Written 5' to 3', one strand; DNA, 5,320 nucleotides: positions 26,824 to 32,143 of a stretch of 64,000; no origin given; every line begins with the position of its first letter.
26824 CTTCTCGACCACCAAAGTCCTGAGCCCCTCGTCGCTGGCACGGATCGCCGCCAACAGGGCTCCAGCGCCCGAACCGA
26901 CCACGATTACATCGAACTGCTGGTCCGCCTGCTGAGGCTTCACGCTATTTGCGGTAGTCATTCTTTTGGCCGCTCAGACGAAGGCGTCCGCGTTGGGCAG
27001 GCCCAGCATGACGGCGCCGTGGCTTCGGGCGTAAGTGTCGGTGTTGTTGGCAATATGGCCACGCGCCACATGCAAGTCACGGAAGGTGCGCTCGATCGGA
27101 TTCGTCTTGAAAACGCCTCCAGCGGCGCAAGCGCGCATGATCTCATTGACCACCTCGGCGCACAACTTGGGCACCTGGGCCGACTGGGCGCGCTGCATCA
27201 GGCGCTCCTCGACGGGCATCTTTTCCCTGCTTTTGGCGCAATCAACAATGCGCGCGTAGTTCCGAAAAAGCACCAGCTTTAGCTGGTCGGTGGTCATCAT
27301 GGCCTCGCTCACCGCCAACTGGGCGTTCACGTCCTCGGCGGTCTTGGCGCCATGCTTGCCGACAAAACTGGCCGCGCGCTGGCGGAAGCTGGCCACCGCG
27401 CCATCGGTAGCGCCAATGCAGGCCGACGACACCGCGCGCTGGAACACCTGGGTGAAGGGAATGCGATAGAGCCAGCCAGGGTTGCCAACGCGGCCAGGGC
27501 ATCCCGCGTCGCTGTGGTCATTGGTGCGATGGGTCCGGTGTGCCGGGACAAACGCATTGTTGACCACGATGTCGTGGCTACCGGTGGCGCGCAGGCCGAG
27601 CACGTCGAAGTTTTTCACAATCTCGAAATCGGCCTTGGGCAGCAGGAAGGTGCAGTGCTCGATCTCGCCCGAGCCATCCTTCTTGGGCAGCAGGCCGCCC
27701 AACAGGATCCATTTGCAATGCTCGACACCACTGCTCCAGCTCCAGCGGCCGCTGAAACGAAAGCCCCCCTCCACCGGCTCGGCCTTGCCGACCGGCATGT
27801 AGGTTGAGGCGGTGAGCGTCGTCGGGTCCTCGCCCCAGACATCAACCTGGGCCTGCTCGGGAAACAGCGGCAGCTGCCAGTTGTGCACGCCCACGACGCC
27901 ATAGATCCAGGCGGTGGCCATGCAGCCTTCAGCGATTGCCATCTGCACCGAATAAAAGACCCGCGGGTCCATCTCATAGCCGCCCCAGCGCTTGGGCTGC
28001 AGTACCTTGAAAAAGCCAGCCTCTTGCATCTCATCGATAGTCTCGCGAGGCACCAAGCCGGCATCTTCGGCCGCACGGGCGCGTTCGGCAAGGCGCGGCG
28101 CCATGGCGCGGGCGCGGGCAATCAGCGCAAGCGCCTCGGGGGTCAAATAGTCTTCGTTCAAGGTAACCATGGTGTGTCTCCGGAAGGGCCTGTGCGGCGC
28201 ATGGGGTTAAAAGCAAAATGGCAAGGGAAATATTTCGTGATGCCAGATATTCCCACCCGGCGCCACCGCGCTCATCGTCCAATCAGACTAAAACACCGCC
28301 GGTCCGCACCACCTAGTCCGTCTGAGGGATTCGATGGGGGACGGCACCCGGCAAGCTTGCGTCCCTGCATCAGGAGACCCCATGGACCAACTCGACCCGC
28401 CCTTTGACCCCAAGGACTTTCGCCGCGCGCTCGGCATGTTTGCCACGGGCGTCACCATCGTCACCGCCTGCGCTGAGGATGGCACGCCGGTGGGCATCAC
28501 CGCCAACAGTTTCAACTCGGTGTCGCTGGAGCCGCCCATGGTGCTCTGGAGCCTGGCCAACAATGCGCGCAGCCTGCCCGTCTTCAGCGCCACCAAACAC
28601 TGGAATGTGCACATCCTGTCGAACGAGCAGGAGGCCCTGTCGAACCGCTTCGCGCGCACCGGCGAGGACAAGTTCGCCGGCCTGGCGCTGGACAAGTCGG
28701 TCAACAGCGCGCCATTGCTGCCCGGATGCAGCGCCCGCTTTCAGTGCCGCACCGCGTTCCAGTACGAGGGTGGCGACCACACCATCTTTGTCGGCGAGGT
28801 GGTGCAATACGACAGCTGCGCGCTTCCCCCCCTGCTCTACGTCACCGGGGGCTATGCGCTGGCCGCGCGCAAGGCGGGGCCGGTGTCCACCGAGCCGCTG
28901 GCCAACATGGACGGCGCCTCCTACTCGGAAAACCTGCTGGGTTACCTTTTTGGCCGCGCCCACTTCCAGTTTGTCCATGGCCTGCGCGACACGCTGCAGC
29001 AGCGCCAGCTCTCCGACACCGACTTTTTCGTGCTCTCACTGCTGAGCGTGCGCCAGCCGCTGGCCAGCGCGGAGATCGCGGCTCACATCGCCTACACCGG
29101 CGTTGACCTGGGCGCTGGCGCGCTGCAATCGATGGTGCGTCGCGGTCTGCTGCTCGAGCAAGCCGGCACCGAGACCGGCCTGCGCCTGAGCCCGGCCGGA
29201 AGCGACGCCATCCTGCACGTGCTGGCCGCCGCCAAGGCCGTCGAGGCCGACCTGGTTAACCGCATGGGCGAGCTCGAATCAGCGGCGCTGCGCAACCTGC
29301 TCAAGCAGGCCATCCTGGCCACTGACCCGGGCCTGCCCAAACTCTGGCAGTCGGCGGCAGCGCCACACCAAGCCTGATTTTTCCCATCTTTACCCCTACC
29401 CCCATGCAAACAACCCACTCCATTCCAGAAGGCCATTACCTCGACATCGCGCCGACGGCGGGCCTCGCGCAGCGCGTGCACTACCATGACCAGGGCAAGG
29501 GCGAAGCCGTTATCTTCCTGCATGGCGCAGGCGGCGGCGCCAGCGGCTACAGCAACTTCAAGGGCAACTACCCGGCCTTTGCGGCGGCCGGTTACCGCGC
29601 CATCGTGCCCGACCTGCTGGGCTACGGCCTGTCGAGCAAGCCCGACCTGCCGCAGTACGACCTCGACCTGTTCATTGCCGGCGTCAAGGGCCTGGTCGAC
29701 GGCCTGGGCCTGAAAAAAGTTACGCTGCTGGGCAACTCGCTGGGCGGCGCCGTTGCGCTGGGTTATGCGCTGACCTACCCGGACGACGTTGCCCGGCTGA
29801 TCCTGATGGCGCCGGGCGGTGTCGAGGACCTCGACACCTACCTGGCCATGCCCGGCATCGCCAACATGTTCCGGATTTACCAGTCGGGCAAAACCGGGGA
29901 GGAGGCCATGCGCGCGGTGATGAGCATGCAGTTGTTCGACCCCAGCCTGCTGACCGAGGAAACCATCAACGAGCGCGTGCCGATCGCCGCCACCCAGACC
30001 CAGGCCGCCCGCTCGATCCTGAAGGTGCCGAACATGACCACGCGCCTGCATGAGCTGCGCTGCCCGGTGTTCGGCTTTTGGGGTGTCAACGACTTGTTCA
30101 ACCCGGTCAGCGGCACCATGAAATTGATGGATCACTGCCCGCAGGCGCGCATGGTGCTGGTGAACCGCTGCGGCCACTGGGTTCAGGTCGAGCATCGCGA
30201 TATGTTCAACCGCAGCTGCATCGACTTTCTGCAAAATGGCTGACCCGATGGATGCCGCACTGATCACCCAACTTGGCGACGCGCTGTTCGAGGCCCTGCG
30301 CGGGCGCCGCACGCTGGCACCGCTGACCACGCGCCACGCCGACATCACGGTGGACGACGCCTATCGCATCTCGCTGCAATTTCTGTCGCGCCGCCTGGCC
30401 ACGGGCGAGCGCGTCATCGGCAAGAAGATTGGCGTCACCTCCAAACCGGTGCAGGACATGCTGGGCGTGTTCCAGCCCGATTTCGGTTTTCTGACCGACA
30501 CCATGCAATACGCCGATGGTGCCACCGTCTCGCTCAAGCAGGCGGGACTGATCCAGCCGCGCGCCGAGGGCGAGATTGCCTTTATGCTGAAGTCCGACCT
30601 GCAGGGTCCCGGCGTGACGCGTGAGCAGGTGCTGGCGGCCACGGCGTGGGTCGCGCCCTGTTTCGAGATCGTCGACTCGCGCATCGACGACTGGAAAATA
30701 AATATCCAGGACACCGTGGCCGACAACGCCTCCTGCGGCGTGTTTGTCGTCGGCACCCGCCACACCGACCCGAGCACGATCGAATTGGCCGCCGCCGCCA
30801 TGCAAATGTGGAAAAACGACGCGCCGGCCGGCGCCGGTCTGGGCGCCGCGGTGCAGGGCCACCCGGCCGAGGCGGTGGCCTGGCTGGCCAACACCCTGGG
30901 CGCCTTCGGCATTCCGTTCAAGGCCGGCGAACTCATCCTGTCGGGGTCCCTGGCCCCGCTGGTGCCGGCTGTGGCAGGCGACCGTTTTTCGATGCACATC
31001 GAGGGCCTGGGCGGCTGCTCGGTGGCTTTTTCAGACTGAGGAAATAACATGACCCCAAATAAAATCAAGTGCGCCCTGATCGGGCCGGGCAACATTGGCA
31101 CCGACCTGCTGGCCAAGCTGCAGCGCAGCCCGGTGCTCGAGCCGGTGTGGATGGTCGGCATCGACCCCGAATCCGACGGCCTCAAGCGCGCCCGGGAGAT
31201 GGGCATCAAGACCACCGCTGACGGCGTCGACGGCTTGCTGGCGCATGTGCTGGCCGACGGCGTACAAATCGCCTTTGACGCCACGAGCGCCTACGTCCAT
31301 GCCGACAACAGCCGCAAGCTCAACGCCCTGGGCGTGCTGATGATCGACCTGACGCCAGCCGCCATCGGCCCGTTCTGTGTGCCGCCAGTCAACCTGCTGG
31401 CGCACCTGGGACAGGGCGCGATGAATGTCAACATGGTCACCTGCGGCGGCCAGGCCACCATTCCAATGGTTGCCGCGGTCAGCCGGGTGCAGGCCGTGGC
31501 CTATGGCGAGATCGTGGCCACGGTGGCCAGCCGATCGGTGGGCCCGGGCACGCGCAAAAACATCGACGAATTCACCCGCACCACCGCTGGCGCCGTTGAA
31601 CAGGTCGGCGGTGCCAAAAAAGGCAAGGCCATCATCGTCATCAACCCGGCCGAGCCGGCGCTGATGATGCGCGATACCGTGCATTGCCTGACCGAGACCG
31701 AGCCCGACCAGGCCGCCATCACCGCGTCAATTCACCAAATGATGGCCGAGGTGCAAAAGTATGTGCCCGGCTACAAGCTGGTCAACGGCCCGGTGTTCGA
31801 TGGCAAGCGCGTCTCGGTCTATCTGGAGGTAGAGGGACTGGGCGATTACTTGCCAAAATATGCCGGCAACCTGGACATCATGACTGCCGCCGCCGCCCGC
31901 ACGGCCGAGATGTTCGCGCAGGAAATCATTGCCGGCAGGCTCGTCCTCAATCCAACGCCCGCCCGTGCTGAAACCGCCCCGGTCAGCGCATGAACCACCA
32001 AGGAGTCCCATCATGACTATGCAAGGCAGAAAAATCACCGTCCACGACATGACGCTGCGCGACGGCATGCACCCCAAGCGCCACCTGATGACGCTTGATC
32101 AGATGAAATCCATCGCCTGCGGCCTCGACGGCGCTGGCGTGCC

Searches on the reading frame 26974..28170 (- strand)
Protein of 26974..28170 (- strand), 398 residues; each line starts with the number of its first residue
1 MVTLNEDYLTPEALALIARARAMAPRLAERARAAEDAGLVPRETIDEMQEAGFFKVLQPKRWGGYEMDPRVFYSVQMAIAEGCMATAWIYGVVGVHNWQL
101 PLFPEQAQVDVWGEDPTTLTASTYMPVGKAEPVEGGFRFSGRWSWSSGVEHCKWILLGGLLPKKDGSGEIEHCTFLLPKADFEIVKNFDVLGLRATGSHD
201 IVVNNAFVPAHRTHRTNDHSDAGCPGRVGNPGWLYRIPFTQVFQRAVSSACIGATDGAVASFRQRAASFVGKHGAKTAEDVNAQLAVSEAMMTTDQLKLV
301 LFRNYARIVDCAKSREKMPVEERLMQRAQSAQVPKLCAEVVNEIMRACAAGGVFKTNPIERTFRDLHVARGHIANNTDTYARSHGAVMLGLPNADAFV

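Call 8: search_protein_families(library=ncbifam, proteins=[window:26974-28170:-])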
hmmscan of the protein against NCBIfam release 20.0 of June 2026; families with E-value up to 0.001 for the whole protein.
window:26974-28170:- (398 aa): 6 families
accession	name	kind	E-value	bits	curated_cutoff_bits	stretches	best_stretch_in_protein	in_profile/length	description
NF045629.1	monooxsub_HsaA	equivalog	4.5e-107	358.1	450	1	19-398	3-383/383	3-hydroxy-9,10-secoandrosta-1,3,5(10)-triene-9,17-dione monooxygenase oxygenase subunit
NF045920.1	HphnlacHdxOX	equivalog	8.9e-64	215.8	650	1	17-392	2-378/384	p-hydroxyphenylacetate 3-hydroxylase oxygenase component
TIGR04022.1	sulfur_SfnB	equivalog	1.2e-09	37.6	430.9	1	16-81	10-75/391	SfnB family sulfur acquisition oxidoreductase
NF049984.1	Rv1679_FadE16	equivalog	4.3e-09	36.1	600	1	28-90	13-75/371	Rv1679 family acyl-CoA dehydrogenase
NF042972.1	AcrlCoAredClosAcrC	equivalog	6.3e-06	25.1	640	1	27-109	24-106/378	acryloyl-CoA reductase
NF042439.1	SulpropCoADesulf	equivalog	0.0001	21.1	600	0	18-89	2-74/379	3-sulfinopropanoyl-CoA desulfinase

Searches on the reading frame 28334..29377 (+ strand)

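Call 8: search_protein_families(library=ncbifam, proteins=[window:28334-29377:+])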
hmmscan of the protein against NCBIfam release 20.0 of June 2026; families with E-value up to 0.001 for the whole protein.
window:28334-29377:+ (347 aa): 8 families
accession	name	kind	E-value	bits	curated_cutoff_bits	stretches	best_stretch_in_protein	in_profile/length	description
NF045919.1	HphnlacHdxRed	equivalog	3.5e-60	203.7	340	1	24-327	5-307/309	p-hydroxyphenylacetate 3-hydroxylase reductase component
NF052639.1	FlvnRedFerAPor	equivalog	1.9e-46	157.6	260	1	26-174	4-152/158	flavin reductase FerA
NF045630.1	monooxsub_HsaB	equivalog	1.3e-35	122.9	230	1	23-180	4-162/186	3-hydroxy-9,10-secoandrosta-1,3,5(10)-triene-9,17-dione monooxygenase reductase subunit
NF045733.1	StyMonoxStyB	equivalog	4.8e-30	104.5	200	1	27-175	2-147/150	styrene monooxygenase NADH-dependent flavin reductase subunit StyB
NF042921.1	HpaC_Thermus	equivalog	1.7e-28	99.5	200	1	28-174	4-146/150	4-hydroxyphenylacetate 3-monooxygenase reductase subunit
TIGR03615.1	RutF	equivalog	9.8e-16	58.1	254.75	1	27-163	4-141/156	NADH-dependent FMN reductase RutF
TIGR02296.1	HpaC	equivalog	2.5e-14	53.6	205.95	1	29-169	1-145/154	4-hydroxyphenylacetate 3-monooxygenase, reductase component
NF012030.0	PRK15486.1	equivalog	7.1e-09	35.7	315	1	28-140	9-124/170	4-hydroxyphenylacetate 3-monooxygenase reductase subunit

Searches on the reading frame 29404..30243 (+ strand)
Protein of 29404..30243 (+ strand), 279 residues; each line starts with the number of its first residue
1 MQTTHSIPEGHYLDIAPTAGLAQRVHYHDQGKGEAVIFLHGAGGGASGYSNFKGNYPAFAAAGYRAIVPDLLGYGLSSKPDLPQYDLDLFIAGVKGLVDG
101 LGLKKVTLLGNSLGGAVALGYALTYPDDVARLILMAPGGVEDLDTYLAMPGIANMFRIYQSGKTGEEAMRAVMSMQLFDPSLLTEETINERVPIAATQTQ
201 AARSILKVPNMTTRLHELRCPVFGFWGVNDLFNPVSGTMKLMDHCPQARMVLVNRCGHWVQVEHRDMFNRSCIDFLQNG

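Call 8: search_protein_families(library=ncbifam, proteins=[window:29404-30243:+])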
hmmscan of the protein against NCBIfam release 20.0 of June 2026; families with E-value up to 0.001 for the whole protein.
window:29404-30243:+ (279 aa): 35 families (the best 25 are shown)
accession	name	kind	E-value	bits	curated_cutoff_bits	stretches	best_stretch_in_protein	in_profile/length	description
TIGR03343.1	biphenyl_bphD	equivalog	4.8e-58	196.6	462.15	1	20-278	16-282/282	2-hydroxy-6-oxo-6-phenylhexa-2,4-dienoate hydrolase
NF045632.1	hydroxlase_HsaD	equivalog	5.4e-52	176.5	400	1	23-277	22-289/290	4,5:9,10-diseco-3-hydroxy-5,9,17-trioxoandrosta-1(10),2-diene-4-oate hydrolase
NF011457.0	PRK14875.1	equivalog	9.6e-25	87.3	307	1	23-276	120-369/372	acetoin dehydrogenase dihydrolipoyllysine-residue acetyltransferase subunit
TIGR01250.1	pro_imino_pep_2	subfamily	1.6e-19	70.6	167.65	2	28-136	20-128/288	proline iminopeptidase-family hydrolase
NF002938.0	PRK03592.1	equivalog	5.1e-18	65.4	241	1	22-169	19-160/298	haloalkane dehalogenase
TIGR02427.1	protocat_pcaD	equivalog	5.4e-18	65.3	255.85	1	61-277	37-251/251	3-oxoadipate enol-lactonase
TIGR03611.1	RutD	equivalog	6.1e-18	65.1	238.5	1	24-277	4-256/258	pyrimidine utilization protein D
NF002043.0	PRK00870.1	subfamily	7.1e-18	65.1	265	1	10-136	21-147/302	haloalkane dehalogenase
NF050089.1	i_nPHAscl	equivalog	2e-17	63.2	300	1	25-141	9-121/288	intracellular short-chain-length polyhydroxyalkanoate depolymerase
TIGR03695.1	menH_SHCHC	equivalog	2.2e-17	63.3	208.55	2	34-135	3-102/252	2-succinyl-6-hydroxy-2,4-cyclohexadiene-1-carboxylate synthase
NF051488.1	bifunc_PcaDC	exception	3.9e-16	59.2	390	1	56-277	32-251/375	bifunctional 3-oxoadipate enol-lactonase/4-carboxymuconolactone decarboxylase PcaDC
NF052614.1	AB_fold_OlsI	equivalog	1.1e-15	57.9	385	1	107-278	92-257/272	ornithine lipid biosynthesis O-acyltransferase OlsI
NF051487.1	bifunc_PcaCD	exception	3e-14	52.9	430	1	30-277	167-412/413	bifunctional 4-carboxymuconolactone decarboxylase/3-oxoadipate enol-lactonase PcaCD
NF002873.0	PRK03204.1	equivalog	4.4e-14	52.5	466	1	23-134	24-131/286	haloalkane dehalogenase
NF045945.1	ProImpepLactob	equivalog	5e-14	52.5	400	1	29-134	23-128/293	proline iminopeptidase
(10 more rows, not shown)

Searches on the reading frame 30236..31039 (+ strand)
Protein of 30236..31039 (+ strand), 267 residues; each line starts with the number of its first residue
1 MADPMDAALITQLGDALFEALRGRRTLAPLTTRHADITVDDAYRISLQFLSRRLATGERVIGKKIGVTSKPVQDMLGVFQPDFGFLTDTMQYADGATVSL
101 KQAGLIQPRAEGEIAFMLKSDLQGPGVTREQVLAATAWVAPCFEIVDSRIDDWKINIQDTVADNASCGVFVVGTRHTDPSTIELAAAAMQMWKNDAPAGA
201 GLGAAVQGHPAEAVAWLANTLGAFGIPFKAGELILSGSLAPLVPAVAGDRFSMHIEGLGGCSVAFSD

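Call 8: search_protein_families(library=ncbifam, proteins=[window:30236-31039:+])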
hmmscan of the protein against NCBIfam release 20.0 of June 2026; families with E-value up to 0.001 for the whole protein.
window:30236-31039:+ (267 aa): 4 families
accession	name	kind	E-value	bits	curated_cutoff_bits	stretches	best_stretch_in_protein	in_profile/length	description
TIGR03220.1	catechol_dmpE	equivalog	7.4e-119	395.8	408.8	1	10-265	2-255/255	2-oxopent-4-enoate hydratase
NF008461.0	PRK11342.1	equivalog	8.3e-69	231.8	350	1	7-266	3-260/269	2-keto-4-pentenoate hydratase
TIGR02312.1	HpaH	equivalog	7.6e-66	222.4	351.5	1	6-265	3-266/267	2-oxo-hept-4-ene-1,7-dioate hydratase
TIGR03218.1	catechol_dmpH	equivalog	7.7e-61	205.7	350.55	1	8-265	8-263/263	2-oxo-3-hexenedioate decarboxylase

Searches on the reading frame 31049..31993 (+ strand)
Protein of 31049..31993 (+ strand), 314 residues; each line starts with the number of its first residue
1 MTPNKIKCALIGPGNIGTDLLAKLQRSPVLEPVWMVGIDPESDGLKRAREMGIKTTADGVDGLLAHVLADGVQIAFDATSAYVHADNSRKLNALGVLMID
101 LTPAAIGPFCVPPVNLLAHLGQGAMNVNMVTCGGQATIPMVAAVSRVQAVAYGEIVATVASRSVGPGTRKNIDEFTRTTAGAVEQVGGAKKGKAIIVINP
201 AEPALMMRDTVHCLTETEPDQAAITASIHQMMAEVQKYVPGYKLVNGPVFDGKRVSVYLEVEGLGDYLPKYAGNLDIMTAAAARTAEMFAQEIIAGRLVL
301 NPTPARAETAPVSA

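Call 8: search_protein_families(library=ncbifam, proteins=[window:31049-31993:+])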
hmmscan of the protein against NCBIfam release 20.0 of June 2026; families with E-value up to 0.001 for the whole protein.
window:31049-31993:+ (314 aa): 2 families
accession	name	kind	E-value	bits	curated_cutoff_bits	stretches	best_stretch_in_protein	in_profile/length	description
NF006157.0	PRK08300.1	subfamily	1.4e-142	474.4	166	1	4-295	4-297/303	acetaldehyde dehydrogenase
TIGR03215.1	ac_ald_DH_ac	equivalog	1.8e-141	470.5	282.25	1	5-294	1-284/285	acetaldehyde dehydrogenase (acetylating)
